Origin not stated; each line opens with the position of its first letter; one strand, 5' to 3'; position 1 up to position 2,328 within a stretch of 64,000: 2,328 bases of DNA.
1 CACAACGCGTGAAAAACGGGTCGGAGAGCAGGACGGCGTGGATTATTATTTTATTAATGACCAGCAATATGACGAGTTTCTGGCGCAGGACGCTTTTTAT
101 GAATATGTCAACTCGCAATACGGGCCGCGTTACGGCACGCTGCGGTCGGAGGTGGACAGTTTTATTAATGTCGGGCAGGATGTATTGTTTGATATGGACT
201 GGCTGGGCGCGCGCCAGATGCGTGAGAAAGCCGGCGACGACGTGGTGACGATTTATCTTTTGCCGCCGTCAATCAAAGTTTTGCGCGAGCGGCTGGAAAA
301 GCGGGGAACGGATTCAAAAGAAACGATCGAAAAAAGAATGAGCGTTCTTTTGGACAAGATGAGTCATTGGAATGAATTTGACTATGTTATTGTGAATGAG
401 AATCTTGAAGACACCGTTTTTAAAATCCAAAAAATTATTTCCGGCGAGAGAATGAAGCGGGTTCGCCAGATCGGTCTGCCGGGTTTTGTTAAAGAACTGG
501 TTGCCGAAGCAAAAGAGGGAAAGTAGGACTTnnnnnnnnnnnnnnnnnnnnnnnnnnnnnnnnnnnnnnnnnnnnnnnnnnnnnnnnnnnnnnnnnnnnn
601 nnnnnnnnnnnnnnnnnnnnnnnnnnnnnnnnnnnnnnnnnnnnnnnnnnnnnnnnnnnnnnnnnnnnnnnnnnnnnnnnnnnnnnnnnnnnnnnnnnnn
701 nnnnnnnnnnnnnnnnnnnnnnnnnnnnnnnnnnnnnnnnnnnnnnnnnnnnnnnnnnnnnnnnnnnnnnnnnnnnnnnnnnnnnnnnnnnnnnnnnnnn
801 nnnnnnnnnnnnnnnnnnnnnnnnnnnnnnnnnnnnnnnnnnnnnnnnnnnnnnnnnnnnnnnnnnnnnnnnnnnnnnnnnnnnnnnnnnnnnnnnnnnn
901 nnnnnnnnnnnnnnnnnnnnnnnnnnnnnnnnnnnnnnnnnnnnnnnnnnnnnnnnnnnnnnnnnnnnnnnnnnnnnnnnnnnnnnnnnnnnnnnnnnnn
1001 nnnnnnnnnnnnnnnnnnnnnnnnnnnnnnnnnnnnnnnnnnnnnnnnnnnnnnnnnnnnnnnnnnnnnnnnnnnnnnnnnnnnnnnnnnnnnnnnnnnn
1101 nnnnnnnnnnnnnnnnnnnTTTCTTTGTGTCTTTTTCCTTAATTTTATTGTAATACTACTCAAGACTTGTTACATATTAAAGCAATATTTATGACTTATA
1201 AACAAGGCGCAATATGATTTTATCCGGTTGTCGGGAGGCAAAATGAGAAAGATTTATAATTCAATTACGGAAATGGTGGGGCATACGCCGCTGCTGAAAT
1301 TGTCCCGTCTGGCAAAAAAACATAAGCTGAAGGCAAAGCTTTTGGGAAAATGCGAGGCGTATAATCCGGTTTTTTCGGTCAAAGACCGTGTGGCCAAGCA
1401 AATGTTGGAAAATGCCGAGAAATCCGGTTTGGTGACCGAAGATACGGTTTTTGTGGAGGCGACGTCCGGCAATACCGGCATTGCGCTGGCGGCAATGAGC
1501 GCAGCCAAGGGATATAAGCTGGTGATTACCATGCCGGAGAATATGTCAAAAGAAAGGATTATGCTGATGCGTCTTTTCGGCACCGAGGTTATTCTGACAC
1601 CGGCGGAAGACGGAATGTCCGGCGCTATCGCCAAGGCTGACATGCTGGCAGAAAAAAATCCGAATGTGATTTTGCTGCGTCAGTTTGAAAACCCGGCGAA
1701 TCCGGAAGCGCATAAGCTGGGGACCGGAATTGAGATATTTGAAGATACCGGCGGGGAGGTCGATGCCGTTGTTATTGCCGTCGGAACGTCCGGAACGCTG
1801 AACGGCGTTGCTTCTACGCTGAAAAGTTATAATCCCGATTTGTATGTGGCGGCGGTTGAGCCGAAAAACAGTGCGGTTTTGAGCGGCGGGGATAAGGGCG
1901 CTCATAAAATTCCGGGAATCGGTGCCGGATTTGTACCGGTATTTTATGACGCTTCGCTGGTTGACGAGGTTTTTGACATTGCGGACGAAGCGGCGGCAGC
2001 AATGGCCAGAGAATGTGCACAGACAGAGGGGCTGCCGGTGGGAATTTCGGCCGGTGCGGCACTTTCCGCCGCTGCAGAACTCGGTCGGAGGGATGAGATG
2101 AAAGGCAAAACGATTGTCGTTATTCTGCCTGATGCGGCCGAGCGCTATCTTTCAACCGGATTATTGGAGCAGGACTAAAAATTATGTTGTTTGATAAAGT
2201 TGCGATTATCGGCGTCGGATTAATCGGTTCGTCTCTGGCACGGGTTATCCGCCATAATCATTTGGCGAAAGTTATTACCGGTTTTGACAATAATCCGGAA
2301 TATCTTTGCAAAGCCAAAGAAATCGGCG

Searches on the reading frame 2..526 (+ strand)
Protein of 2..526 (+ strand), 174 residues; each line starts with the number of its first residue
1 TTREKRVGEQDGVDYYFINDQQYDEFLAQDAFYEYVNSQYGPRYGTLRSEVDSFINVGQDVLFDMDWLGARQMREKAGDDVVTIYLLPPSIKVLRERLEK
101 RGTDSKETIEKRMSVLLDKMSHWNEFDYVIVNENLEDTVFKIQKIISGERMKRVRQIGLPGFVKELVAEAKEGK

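Call 67: search_protein_families(library=pfam, proteins=[window:2-526:+], max_evalue=0.001)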
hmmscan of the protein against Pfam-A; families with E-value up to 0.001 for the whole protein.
window:2-526:+ (174 aa): 1 family
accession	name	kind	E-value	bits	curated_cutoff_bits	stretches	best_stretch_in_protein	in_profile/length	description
PF00625.27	Guanylate_kin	-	1.7e-32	113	25.2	1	1-147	37-180/182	Guanylate kinase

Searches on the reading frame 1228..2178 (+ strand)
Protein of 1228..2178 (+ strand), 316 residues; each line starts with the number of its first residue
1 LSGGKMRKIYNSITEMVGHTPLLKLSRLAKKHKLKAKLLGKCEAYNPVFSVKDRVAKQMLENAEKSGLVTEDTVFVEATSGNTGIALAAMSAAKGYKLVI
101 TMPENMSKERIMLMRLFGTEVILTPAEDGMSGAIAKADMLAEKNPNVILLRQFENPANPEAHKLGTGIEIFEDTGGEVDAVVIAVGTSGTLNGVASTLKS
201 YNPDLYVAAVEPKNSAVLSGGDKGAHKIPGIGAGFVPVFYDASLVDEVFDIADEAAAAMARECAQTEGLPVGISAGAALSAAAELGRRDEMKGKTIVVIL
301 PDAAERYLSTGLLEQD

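Call 67: search_protein_families(library=pfam, proteins=[window:1228-2178:+], max_evalue=0.001)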
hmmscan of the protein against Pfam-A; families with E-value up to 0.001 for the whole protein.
window:1228-2178:+ (316 aa): 1 family
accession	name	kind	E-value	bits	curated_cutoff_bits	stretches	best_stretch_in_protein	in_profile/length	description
PF00291.31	PALP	-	9.6e-73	245.5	35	1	13-302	1-295/295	Pyridoxal-phosphate dependent enzyme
